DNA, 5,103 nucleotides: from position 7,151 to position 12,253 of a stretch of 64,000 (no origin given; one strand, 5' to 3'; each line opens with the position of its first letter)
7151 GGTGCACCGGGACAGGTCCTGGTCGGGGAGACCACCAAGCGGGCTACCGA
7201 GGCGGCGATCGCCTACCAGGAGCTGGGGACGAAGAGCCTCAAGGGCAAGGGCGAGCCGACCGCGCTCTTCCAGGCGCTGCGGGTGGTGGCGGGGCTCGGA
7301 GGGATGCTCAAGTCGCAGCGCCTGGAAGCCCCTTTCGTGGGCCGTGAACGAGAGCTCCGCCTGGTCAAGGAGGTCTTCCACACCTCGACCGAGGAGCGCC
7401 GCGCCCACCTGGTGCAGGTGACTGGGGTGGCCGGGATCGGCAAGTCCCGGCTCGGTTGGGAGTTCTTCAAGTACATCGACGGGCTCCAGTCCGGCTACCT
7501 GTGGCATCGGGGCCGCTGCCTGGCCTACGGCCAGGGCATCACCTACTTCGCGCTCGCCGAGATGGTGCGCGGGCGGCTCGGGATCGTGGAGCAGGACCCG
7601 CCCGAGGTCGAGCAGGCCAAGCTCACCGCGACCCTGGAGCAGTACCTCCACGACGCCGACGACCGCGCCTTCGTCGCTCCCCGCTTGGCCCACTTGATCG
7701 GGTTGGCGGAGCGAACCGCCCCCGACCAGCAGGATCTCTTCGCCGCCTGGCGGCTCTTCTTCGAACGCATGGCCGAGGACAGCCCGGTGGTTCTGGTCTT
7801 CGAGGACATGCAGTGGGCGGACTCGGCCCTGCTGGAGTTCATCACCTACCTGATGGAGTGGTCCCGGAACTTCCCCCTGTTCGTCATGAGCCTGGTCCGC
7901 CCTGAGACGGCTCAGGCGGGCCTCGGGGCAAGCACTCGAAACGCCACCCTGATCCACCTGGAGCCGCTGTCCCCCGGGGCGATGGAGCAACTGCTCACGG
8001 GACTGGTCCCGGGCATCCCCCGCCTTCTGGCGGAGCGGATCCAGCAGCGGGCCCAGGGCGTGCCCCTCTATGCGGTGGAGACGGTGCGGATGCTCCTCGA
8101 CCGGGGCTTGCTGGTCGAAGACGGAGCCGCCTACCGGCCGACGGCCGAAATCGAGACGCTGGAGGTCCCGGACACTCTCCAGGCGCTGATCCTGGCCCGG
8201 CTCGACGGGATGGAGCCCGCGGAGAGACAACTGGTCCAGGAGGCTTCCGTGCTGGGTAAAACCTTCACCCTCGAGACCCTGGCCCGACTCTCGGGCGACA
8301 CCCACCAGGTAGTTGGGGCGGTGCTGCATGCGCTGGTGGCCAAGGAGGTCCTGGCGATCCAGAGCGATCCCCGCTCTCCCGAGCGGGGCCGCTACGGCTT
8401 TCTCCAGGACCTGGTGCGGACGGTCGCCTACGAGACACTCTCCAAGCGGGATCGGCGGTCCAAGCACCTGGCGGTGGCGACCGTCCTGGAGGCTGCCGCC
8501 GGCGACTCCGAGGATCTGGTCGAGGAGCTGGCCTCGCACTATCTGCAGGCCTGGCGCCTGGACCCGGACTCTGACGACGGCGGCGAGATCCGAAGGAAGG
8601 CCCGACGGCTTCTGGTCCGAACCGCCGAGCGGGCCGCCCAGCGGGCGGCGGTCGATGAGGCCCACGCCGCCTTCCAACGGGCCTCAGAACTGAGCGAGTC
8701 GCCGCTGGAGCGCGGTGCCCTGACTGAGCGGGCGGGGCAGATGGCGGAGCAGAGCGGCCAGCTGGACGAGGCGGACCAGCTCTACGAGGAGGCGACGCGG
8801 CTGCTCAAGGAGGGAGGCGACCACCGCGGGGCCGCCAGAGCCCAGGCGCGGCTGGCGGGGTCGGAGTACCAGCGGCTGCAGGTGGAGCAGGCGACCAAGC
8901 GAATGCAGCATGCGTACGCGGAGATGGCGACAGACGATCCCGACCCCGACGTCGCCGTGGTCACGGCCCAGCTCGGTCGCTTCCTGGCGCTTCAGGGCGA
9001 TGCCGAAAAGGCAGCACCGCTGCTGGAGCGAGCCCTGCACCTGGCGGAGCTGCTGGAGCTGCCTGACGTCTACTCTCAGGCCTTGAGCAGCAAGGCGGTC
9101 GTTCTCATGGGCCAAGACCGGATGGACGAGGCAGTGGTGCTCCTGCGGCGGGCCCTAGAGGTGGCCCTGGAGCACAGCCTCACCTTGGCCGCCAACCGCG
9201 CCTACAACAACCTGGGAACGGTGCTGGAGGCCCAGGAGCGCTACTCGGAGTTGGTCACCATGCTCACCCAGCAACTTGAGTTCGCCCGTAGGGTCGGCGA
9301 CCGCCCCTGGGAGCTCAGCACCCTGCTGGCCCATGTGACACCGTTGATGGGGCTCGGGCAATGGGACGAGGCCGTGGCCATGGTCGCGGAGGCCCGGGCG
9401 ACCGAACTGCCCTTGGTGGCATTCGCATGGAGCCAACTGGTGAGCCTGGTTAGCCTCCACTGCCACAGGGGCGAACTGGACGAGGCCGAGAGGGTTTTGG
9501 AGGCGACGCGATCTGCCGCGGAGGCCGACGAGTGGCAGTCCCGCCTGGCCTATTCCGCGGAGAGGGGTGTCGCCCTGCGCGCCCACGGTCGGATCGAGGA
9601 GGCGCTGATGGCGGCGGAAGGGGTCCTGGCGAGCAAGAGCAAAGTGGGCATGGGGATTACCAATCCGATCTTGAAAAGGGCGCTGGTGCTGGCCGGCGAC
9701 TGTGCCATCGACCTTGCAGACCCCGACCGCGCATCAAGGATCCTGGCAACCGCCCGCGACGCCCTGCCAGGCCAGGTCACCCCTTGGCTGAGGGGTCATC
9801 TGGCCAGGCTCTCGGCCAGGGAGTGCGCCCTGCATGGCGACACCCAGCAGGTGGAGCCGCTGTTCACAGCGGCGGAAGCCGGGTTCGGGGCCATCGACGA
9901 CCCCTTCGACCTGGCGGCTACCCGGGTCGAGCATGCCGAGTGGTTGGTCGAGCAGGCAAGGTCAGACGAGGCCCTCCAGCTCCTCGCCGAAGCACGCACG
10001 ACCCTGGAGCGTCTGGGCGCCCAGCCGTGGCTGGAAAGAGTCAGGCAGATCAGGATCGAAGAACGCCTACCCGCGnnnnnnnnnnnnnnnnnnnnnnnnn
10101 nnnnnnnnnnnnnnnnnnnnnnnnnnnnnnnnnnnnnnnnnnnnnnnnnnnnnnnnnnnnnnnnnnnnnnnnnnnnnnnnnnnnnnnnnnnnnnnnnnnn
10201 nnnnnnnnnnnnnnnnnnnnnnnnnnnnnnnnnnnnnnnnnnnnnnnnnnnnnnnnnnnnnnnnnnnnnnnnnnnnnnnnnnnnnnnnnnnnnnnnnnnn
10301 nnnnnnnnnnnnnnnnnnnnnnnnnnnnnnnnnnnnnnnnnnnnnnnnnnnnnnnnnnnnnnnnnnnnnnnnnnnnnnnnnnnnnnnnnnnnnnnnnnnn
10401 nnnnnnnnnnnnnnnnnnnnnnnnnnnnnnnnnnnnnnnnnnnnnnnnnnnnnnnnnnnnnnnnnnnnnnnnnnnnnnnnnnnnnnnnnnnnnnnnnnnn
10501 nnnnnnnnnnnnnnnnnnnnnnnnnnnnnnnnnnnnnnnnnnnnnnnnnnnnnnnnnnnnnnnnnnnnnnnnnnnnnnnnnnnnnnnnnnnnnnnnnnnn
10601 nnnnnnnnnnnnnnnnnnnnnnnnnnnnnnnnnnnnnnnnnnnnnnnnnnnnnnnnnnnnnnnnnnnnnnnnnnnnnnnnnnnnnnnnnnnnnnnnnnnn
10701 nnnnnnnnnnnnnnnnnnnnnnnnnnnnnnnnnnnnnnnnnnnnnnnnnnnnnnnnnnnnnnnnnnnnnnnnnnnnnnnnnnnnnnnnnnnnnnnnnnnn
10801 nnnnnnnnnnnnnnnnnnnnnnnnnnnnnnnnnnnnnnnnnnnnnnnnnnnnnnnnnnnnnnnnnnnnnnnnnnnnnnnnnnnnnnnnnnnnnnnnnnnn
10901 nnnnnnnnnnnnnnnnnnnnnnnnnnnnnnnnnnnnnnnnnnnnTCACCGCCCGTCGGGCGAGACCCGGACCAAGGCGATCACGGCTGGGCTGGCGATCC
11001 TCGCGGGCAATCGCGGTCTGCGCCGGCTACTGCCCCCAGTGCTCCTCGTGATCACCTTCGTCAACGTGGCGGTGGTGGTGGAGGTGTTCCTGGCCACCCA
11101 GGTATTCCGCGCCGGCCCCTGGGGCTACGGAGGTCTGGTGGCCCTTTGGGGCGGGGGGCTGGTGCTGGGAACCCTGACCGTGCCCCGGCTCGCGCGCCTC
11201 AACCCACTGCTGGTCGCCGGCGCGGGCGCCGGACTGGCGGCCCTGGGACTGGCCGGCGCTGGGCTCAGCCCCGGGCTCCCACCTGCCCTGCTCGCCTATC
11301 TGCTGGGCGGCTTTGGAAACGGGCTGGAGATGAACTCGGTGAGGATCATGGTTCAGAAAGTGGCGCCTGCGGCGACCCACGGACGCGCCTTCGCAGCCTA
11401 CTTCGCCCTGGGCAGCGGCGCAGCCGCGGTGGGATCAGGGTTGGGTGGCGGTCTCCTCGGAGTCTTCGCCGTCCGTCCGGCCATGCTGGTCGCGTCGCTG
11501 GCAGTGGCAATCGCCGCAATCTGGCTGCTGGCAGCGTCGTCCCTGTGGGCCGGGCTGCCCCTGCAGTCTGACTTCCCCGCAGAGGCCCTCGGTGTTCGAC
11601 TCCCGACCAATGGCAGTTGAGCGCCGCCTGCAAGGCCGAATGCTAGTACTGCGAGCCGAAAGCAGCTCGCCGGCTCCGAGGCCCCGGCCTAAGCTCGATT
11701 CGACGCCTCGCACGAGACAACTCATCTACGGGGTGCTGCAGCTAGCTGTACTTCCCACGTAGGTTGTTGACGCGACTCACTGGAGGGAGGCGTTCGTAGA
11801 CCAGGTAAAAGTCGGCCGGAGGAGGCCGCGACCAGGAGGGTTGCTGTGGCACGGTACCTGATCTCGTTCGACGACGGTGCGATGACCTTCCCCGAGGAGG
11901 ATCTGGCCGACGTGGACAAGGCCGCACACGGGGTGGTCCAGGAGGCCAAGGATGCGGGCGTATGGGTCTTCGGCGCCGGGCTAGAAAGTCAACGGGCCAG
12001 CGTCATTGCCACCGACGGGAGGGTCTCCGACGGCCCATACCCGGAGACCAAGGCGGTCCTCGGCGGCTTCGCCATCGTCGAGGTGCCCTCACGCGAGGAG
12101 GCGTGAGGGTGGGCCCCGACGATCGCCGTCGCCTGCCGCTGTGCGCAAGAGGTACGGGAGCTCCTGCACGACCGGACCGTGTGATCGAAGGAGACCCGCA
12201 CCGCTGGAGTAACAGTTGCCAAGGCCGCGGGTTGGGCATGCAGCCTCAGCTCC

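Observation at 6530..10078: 1182-aa protein with double zinc ribbon, class III nucleotidyl cyclase, STAND NTPase and TPR repeats, lacking the usual C-terminal HTH, inside the insertion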

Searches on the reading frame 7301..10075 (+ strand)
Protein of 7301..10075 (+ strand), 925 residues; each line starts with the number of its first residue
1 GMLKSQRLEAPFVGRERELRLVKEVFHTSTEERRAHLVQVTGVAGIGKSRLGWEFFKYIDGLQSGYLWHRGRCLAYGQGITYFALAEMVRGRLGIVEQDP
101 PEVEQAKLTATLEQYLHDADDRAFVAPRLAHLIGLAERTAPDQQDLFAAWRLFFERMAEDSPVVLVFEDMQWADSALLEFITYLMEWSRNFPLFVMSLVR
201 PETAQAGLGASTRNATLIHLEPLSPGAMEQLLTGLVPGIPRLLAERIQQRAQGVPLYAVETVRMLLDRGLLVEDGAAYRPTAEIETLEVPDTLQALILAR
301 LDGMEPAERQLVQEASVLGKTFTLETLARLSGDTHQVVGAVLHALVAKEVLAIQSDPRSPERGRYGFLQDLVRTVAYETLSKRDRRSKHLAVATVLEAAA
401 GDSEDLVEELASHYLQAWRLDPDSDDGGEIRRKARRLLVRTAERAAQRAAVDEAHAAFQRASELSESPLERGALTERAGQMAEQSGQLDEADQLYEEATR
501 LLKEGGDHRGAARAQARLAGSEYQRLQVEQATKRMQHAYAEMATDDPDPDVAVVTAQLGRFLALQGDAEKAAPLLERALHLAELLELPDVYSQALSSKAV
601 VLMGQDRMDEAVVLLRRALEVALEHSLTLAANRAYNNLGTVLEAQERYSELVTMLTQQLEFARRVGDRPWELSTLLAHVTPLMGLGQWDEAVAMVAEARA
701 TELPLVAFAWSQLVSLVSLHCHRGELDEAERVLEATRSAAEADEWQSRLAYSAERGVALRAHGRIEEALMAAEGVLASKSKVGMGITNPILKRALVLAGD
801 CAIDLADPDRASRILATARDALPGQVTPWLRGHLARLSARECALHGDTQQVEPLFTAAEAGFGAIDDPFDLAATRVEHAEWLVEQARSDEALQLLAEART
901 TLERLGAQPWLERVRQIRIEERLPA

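Call 22: search_solved_structures(query=window:7301-10075:+, max_evalue=0.01, show_alignments=2)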
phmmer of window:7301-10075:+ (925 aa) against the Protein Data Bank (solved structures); distinct sequences matched with E-value up to 0.01: 13.
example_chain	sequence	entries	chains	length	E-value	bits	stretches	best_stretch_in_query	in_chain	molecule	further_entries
5a7d_B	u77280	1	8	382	4.6e-05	25.1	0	487-683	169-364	PINS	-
3sf4_A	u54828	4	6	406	6.8e-05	24.5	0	486-677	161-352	G-protein-signaling modulator 2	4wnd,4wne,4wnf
4wng_A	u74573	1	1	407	6.8e-05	24.5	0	486-677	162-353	G-protein-signaling modulator 2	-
6hc2_A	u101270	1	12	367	0.00012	23.7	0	486-675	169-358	G-protein-signaling modulator 2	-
4a1s_A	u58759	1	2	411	0.0022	19.5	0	550-647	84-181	PARTNER OF INSCUTEABLE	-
8glv_Lf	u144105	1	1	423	0.0029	19.1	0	477-638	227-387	Subunit of axonemal inner dynein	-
5a6c_A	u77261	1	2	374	0.0029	19.1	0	486-668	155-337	G-PROTEIN-SIGNALING MODULATOR 2, AFADIN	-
3ro2_A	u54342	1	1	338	0.0055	18.2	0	486-667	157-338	G-protein-signaling modulator 2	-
4g2v_A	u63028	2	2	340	0.0058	18.1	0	486-667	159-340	G-protein-signaling modulator 2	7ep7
6ejn_A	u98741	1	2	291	0.0074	17.8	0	529-659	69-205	Kinesin light chain 2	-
6f9i_A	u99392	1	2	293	0.0075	17.7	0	529-659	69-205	Kinesin light chain 2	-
5ojf_A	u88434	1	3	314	0.0079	17.6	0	507-659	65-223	Kinesin light chain 2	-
5fjy_A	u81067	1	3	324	0.0089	17.5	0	506-659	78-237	KINESIN LIGHT CHAIN 2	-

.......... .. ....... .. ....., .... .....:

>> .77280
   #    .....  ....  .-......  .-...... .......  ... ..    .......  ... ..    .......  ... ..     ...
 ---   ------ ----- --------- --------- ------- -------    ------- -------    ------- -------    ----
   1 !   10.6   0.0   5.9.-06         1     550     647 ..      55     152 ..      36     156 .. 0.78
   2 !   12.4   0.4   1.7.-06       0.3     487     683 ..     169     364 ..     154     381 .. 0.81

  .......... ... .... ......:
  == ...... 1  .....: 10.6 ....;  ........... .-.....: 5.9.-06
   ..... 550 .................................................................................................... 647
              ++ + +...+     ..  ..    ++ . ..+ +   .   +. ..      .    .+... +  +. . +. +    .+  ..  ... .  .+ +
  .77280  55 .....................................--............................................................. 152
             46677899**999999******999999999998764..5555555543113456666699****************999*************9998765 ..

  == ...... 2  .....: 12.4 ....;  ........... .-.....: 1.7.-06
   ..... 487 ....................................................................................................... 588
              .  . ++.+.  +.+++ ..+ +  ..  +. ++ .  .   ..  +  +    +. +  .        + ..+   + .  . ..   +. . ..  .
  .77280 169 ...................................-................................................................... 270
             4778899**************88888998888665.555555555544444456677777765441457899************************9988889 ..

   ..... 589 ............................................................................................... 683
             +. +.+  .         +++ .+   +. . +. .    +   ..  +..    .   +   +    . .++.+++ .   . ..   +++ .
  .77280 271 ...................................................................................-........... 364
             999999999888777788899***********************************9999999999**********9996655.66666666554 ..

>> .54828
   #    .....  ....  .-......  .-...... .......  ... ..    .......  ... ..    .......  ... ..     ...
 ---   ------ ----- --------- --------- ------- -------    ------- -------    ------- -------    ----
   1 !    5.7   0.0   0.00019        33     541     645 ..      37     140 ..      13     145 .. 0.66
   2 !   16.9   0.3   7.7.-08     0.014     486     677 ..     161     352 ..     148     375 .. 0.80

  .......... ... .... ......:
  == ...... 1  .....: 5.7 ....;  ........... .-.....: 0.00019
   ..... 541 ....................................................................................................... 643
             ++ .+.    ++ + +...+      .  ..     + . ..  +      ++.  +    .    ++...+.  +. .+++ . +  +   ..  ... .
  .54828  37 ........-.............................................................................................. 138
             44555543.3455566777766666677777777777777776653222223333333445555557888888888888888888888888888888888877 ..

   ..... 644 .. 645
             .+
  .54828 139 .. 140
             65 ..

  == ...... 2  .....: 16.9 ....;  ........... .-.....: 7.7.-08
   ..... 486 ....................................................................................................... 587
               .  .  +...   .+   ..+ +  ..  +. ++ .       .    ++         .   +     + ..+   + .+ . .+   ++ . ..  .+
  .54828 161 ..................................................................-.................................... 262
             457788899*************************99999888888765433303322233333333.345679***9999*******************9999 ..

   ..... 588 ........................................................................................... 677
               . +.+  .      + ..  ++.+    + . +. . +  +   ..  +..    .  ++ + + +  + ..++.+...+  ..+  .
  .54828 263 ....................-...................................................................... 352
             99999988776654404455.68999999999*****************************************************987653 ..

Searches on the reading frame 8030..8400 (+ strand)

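Call 52: search_protein_families(library=pfam, proteins=[window:8030-8400:+], max_evalue=10)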
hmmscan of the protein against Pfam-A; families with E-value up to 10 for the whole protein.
window:8030-8400:+ (123 aa): 1 family
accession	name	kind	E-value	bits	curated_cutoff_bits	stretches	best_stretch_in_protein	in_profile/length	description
PF24264.1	DUF7465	-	0.24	11.7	27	1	87-109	13-35/54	Family of unknown function (DUF7465)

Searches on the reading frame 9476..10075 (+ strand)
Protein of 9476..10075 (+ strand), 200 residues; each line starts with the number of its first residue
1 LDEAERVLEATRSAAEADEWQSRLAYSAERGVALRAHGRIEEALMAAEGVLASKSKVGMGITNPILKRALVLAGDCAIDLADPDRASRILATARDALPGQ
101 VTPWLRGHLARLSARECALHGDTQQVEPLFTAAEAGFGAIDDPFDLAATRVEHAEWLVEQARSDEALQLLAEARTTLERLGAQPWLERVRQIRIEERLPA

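Call 52: search_protein_families(library=pfam, proteins=[window:9476-10075:+], max_evalue=10)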
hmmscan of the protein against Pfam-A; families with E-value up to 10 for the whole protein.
window:9476-10075:+ (200 aa): 7 families
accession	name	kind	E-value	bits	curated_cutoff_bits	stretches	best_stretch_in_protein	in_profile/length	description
PF13424.12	TPR_12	-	0.00078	20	30.1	4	29-96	8-74/77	Tetratricopeptide repeat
PF14559.12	TPR_19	-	0.024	15.4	25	1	35-99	2-57/68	Tetratricopeptide repeat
PF13174.12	TPR_6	-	0.13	13.4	26.3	0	159-181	5-27/33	Tetratricopeptide repeat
PF18915.5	DUF5667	-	0.14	13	27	1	145-180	35-70/99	Domain of unknown function (DUF5667)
PF13428.12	TPR_14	-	0.18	13.1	23.5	1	68-106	2-40/44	Tetratricopeptide repeat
PF10938.13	YfdX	-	0.74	10.2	26.6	1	150-182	4-36/149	YfdX protein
PF07719.23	TPR_2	-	1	10.1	27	0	29-44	6-21/34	Tetratricopeptide repeat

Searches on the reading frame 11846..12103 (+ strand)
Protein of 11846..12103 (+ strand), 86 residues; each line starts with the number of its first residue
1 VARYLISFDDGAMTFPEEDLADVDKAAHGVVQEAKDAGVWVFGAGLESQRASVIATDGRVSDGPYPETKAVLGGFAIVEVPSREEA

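Call 9: search_protein_families(library=pfam, proteins=[window:11846-12103:+], max_evalue=0.001)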
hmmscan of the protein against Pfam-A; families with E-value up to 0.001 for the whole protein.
window:11846-12103:+ (86 aa): 1 family
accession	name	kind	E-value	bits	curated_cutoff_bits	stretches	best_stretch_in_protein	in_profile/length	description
PF03795.20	YCII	-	2.7e-07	31.4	24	1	21-86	18-71/95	YCII-related domain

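Call 64: search_protein_families(library=padloc, proteins=[window:11846-12103:+], max_evalue=0.01)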
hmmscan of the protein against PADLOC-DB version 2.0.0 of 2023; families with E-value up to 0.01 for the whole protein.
window:11846-12103:+ (86 aa): 0 families
